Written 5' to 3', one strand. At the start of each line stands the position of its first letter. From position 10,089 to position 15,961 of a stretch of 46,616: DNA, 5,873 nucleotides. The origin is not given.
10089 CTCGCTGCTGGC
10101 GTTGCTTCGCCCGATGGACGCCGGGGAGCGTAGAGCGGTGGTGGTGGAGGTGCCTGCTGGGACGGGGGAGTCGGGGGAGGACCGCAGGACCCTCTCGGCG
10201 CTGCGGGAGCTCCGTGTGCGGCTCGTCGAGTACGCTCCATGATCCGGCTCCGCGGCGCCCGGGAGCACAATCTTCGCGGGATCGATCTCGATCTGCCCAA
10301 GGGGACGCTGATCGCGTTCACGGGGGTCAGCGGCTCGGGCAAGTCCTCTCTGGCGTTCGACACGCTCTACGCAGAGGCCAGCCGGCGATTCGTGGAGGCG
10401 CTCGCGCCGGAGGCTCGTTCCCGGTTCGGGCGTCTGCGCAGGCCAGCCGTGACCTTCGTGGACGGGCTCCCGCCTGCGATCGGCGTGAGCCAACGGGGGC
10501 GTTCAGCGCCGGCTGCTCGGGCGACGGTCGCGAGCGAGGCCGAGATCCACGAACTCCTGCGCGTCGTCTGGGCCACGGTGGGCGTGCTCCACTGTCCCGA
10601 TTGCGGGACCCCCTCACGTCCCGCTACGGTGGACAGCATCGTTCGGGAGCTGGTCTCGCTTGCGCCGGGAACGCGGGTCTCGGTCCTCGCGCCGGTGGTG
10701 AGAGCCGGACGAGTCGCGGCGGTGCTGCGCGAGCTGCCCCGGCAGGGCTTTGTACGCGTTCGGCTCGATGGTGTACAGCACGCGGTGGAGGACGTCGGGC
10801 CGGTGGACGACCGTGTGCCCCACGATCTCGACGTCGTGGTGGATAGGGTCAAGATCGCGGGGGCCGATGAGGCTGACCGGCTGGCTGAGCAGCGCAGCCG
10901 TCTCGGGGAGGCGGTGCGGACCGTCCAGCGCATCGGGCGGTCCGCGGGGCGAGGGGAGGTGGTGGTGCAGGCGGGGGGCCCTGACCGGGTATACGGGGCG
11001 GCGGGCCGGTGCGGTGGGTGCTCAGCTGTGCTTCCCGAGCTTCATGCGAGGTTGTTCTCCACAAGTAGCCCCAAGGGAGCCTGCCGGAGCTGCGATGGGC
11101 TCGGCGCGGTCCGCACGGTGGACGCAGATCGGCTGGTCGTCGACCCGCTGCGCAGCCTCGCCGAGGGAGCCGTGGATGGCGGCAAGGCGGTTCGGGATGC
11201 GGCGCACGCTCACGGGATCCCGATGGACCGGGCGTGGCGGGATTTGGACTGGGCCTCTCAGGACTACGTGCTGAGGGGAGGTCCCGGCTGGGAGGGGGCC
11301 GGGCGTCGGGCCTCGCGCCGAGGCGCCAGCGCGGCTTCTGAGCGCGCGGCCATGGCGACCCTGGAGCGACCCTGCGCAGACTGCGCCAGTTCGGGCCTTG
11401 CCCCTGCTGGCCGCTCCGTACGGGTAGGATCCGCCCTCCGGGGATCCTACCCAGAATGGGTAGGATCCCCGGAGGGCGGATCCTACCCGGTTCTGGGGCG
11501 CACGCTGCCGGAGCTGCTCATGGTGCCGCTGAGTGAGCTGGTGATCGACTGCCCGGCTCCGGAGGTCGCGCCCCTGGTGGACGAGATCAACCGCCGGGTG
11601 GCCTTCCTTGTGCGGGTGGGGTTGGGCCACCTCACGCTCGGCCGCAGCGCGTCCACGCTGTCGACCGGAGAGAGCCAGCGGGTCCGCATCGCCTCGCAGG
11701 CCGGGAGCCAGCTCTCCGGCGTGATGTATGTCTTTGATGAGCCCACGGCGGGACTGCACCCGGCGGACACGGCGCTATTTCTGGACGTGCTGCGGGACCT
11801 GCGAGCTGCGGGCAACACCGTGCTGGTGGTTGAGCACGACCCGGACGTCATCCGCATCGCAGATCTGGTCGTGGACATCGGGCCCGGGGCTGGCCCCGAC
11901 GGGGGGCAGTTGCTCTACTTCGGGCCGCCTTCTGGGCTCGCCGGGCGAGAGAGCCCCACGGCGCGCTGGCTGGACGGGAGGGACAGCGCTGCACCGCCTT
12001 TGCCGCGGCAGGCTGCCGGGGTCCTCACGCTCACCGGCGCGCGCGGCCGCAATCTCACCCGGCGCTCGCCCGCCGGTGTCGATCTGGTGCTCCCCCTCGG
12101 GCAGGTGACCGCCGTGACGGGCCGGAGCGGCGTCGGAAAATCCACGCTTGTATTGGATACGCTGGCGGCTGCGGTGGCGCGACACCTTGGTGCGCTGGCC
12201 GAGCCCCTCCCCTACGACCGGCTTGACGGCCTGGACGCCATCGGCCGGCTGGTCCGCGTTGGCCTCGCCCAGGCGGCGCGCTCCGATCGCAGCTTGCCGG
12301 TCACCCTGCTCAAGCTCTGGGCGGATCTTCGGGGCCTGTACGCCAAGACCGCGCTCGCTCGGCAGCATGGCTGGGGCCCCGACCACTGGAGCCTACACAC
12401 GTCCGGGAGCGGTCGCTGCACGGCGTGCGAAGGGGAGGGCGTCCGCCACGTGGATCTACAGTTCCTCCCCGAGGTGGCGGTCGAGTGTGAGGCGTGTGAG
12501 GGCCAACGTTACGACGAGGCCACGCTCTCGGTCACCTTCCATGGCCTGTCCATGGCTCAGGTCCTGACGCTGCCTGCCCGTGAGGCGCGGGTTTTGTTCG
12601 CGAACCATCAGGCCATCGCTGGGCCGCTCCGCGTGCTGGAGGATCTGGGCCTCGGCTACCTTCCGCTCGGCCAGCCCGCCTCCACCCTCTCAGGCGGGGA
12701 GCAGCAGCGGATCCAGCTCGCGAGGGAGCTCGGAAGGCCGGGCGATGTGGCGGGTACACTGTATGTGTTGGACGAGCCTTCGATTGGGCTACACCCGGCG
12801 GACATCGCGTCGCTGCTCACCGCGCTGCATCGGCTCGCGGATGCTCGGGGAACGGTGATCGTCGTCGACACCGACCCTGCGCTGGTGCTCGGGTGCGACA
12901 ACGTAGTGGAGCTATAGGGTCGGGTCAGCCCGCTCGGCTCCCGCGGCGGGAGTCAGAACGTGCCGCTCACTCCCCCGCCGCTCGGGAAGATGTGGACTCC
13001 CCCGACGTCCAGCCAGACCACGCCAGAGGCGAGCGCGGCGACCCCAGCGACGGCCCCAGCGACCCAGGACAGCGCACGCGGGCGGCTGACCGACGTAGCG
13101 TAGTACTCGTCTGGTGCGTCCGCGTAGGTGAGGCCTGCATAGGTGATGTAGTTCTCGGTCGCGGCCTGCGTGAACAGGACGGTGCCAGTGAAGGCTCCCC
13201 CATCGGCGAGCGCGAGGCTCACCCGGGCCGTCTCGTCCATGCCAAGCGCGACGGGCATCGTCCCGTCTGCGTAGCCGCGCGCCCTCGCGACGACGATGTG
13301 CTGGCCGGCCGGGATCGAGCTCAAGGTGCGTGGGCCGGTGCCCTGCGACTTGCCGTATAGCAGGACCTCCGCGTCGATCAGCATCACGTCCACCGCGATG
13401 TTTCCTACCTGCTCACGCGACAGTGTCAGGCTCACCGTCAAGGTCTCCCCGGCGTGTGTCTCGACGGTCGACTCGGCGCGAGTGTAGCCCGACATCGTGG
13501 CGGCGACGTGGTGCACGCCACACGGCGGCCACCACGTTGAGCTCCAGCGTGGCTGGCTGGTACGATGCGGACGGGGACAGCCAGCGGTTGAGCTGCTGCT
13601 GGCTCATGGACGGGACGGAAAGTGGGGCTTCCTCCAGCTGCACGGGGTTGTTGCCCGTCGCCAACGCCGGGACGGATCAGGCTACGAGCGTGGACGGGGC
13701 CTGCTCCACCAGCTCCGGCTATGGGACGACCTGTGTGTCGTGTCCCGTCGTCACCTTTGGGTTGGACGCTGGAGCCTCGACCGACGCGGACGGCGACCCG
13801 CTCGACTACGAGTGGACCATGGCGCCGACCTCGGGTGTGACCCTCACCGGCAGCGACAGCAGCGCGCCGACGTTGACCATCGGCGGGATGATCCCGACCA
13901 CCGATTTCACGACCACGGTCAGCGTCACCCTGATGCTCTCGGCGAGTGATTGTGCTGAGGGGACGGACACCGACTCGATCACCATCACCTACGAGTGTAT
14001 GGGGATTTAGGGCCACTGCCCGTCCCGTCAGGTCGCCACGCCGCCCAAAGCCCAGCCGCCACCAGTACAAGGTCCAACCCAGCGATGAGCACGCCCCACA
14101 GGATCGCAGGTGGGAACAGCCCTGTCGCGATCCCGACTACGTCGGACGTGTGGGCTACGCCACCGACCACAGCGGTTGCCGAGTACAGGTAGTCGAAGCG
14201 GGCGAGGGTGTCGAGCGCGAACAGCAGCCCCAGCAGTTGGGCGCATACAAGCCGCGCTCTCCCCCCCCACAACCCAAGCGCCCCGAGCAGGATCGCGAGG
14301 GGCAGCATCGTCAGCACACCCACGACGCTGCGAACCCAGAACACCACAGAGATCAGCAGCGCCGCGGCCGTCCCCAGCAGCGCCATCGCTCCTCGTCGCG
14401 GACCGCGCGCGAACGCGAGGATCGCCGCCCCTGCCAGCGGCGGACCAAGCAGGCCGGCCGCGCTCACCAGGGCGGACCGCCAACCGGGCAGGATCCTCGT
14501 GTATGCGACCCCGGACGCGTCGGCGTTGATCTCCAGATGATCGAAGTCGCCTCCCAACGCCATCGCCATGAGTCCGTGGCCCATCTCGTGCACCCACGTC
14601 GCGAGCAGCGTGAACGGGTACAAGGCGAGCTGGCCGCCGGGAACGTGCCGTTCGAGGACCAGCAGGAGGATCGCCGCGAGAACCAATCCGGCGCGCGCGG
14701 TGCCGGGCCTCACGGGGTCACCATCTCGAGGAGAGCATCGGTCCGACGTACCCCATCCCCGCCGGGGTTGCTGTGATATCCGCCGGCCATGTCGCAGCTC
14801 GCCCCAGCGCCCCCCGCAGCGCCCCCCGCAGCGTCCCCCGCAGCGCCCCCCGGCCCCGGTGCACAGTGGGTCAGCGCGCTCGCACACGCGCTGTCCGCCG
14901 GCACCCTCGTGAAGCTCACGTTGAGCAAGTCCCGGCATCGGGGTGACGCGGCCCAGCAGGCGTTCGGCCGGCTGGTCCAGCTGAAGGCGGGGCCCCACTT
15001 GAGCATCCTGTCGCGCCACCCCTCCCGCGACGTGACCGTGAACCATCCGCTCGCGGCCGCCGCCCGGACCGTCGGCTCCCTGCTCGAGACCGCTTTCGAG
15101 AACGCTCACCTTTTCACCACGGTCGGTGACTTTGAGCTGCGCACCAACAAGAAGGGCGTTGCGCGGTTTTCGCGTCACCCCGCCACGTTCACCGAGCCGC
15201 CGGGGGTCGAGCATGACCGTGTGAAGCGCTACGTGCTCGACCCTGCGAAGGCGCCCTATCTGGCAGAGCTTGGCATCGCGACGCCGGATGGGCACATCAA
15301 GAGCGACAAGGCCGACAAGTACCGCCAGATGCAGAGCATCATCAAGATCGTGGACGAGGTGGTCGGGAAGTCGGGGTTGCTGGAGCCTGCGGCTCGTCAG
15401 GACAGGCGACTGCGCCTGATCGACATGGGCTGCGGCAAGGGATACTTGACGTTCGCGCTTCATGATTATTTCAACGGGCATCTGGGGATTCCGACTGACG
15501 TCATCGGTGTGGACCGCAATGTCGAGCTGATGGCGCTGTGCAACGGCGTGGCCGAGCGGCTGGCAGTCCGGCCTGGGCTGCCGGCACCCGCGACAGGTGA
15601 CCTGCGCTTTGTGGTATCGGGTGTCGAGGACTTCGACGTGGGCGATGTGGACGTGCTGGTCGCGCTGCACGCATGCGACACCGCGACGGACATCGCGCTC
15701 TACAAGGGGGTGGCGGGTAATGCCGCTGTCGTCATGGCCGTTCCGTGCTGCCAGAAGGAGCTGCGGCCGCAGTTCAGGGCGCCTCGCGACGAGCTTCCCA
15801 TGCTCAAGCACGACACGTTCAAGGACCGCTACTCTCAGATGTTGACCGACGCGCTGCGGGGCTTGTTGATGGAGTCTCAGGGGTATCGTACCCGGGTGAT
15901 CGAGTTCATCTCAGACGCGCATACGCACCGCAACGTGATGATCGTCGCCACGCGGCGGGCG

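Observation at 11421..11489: A 69-nt perfect nested palindrome is inserted in-frame in a UvrA-family gene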

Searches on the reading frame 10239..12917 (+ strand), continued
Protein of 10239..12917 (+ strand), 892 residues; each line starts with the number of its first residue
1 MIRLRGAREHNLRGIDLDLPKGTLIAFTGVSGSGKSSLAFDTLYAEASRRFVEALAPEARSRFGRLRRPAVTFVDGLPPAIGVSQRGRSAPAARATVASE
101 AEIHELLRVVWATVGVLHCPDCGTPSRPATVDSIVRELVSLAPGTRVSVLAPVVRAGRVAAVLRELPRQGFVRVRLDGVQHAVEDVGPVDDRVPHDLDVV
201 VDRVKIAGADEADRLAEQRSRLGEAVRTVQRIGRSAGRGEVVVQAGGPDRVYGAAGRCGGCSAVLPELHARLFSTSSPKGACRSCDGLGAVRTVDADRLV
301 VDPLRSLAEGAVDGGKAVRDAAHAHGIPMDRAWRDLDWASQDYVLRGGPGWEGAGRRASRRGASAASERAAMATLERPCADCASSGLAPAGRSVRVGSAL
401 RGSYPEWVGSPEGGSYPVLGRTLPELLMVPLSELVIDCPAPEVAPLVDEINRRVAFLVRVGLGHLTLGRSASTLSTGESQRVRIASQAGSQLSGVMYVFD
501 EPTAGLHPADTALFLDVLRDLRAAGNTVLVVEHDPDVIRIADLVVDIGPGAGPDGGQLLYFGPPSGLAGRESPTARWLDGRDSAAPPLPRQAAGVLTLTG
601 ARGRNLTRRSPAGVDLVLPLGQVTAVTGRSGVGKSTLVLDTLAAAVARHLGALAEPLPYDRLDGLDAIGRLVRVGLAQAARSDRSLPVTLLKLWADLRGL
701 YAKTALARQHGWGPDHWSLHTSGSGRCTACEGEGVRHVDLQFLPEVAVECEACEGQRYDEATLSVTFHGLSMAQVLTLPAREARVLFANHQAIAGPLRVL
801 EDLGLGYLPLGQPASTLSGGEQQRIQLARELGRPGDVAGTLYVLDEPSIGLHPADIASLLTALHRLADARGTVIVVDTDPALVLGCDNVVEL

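Call 52: find_encoding_contigs(protein=P0121, flank=1000, max_places=3)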
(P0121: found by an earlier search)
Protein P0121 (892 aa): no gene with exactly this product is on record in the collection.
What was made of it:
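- Tried and rejected: P0121 is not on record for contig look-up (call 52).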

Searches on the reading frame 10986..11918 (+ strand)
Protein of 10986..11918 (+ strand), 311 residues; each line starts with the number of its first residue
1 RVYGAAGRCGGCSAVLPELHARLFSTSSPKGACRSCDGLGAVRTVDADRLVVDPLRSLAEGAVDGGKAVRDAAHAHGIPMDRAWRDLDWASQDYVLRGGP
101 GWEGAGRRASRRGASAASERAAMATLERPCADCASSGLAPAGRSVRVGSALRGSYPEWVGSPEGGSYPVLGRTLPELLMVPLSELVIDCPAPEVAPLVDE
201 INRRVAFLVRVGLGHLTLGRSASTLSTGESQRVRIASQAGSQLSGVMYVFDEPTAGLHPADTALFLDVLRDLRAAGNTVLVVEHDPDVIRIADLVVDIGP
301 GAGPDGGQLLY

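Call 65: find_homologous_proteins(query=window:10986-11918:+, max_evalue=1e-30)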
Query window:10986-11918:+ (311 aa): 1317 proteins with E <= 1e-30 among 8000 candidates; the best 120 are listed.
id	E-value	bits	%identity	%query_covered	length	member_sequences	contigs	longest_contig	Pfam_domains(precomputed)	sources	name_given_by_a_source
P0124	3.5e-65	238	50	63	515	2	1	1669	PF00005.34,PF02463.26,PF13304.13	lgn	-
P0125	4.5e-64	235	58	39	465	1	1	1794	PF00005.34,PF02463.26,PF13304.13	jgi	jgi:excinuclease UvrABC ATPase subunit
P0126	9.4e-64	234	58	39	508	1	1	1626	PF00005.34,PF02463.26,PF13304.13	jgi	jgi:excinuclease ABC subunit A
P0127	1.3e-63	233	61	38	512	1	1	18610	PF00005.34,PF02463.26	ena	-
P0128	1.5e-63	233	47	46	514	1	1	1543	PF00005.34,PF13304.13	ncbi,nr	ncbi:MAG: excinuclease ABC subunit UvrA, partial [Anaerolineaceae bacterium]|nr:excinuclease ABC sub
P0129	1.5e-63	233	42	59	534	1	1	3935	PF00005.34,PF02463.26,PF13304.13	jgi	-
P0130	1.8e-63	233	56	37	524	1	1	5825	PF00005.34,PF02463.26,PF13304.13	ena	-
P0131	3.3e-63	232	58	37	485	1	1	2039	PF00005.34,PF02463.26,PF13304.13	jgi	jgi:excinuclease ABC subunit A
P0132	3.5e-63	232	52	41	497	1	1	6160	PF00005.34,PF02463.26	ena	-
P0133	4.5e-63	231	55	47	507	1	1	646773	PF00005.34,PF02463.26,PF13304.13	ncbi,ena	-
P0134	5.7e-63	231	57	33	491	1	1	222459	PF00005.34,PF13304.13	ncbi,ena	-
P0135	5.9e-63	231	58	33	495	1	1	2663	PF00005.34,PF02463.26,PF13304.13,PF13191.13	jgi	jgi:excinuclease ABC subunit A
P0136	6.5e-63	231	51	44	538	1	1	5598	PF00005.34,PF02463.26,PF13304.13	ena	-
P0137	8.2e-63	230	59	43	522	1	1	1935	PF00005.34,PF02463.26,PF13304.13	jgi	jgi:excinuclease ABC subunit A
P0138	1.5e-62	230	57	36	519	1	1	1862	PF00005.34,PF02463.26,PF13304.13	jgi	jgi:excinuclease ABC subunit A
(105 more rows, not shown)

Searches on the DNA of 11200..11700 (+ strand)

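Call 55: search_rna_families(source=window, start=11200, end=11700, threshold=evalue, max_evalue=1)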
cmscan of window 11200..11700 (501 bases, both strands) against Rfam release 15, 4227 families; matches with E-value up to 1: 11.
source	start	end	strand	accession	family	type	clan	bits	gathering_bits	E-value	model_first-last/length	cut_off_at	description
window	11432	11493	-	RF01677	P35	Gene; sRNA;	-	39.8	70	0.00011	1-62/62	no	Pseudomonas sRNA P35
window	11426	11613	-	RF02471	Ms_IGR-5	Gene; sRNA;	-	30.4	45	3.3e-05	1-184/184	no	Actinobacteria sRNA Ms_IGR-5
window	11423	11487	+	RF04274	mir-9223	Gene; miRNA;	-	28.7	53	0.00068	1-76/76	no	mir-9223 microRNA precursor family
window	11413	11500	+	RF03448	mir-6131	Gene; miRNA;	-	28.7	66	0.00098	1-105/105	no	mir-6131 microRNA precursor family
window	11424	11517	-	RF02833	Scr3202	Gene; sRNA;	-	27.6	52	0.061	1-95/95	no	Streptomyces RNA 3202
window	11430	11477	-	RF03656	mir-2432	Gene; miRNA;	-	26.4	100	0.0037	1-68/68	no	mir-2432 microRNA precursor family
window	11422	11488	+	RF00976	mir-583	Gene; miRNA;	-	24.6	80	0.011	1-62/62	no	mir-583 microRNA precursor family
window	11422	11488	-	RF00976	mir-583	Gene; miRNA;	-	24.5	80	0.011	1-62/62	no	mir-583 microRNA precursor family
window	11420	11490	+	RF04101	mir-8864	Gene; miRNA;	-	21.3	120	0.3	1-110/110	no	mir-8864 microRNA precursor family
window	11420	11493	-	RF03203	mir-3070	Gene; miRNA;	-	18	75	0.36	1-89/89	no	mir-3070 microRNA precursor family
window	11450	11497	+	RF03330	mir-750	Gene; miRNA;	-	16.3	60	0.98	1-80/80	no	mir-750 microRNA precursor family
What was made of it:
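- Tried and rejected: Rfam gave only generic hairpin hits below threshold, such as miRNA precursors and P35 at 39.8 bits against a cut-off of 70 (call 55).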

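Call 56: search_dna_similar(query=window:11415-11495:+, collection=plasmids, mode=distant, max_evalue=0.01)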
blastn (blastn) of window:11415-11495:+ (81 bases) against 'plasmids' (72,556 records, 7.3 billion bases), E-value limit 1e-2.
No match.
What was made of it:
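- There is no match to plasmid records (call 56).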

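Call 64: search_dna_similar(query=window:11415-11495:+, collection=phages, mode=distant, max_evalue=0.01)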
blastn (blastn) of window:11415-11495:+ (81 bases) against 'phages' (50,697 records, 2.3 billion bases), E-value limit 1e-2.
No match.
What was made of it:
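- Tried and rejected: blastn of the element against plasmid and phage records gave no match (calls 56, 64).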

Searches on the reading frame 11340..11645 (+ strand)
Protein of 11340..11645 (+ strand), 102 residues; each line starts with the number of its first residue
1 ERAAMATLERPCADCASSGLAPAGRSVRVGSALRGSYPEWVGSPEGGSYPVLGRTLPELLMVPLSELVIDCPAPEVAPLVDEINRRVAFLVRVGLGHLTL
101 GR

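Call 30: find_homologous_proteins(query=window:11340-11645:+, max_evalue=0.00001)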
Query seq(102 aa): 122 candidates shared short words with the query, none scored E <= 0.00001.
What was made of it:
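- Tried and rejected: A focused protein search with 102 aa around the insert returned nothing, not even the protein itself (call 30).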

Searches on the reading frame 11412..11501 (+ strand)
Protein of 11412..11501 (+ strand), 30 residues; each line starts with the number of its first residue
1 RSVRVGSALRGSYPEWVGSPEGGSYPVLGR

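Call 46: search_protein_representatives(protein=window:11412-11501:+)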
Query: 30 residues. Proteins with E-value up to 0.001 (for the whole library): 3; up to 1e-10: 0; up to 1e-30: 0. The best 3 are listed.
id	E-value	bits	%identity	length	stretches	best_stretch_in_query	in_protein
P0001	2.7e-10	53.8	100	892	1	1-30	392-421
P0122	8.1e-05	37.3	48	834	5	7-28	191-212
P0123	4.4e-04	35.1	50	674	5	7-26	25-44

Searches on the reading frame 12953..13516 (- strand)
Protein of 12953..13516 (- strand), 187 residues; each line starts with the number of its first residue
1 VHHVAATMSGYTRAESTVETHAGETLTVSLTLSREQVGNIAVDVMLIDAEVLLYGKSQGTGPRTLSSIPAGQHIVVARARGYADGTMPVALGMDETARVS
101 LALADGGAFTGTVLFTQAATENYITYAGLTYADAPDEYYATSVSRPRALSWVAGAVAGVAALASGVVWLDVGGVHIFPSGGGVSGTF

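Call 38: search_protein_families(library=pfam, proteins=[window:12953-13516:-], max_evalue=0.00001)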
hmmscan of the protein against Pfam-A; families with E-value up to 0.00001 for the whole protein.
window:12953-13516:- (187 aa): 2 families
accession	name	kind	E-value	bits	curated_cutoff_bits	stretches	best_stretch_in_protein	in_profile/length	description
PF08308.17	PEGA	-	3.9e-10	39.9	20.8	0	47-103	11-67/71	PEGA domain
PF13620.12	CarboxypepD_reg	-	6.5e-06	26.8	32.3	0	55-103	32-81/82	Carboxypeptidase regulatory-like domain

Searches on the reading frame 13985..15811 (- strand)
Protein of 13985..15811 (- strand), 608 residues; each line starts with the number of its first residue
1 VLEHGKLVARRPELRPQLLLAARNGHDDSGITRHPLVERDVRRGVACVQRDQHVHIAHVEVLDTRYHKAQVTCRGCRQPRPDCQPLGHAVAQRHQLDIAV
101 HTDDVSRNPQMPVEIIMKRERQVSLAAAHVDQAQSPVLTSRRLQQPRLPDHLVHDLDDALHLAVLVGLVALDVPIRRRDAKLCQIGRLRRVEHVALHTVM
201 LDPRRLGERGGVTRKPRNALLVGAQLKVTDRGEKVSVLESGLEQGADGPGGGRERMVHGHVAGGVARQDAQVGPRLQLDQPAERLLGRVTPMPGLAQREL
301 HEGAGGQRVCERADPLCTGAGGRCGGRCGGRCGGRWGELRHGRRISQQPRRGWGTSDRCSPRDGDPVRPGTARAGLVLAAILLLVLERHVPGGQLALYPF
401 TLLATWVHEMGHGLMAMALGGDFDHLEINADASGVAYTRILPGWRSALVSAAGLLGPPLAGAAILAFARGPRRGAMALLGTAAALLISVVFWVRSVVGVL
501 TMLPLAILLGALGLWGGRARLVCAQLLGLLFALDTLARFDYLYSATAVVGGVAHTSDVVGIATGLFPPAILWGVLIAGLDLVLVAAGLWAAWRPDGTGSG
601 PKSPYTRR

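Call 57: search_protein_families(library=pfam, proteins=[window:13985-15811:-], max_evalue=0.00001)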
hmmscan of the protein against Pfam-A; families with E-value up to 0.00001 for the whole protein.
window:13985-15811:- (608 aa): 1 family
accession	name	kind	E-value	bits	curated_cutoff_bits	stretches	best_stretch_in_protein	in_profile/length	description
PF13398.12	Peptidase_M50B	-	5.8e-29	101.7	26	1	379-586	5-200/201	Peptidase M50B-like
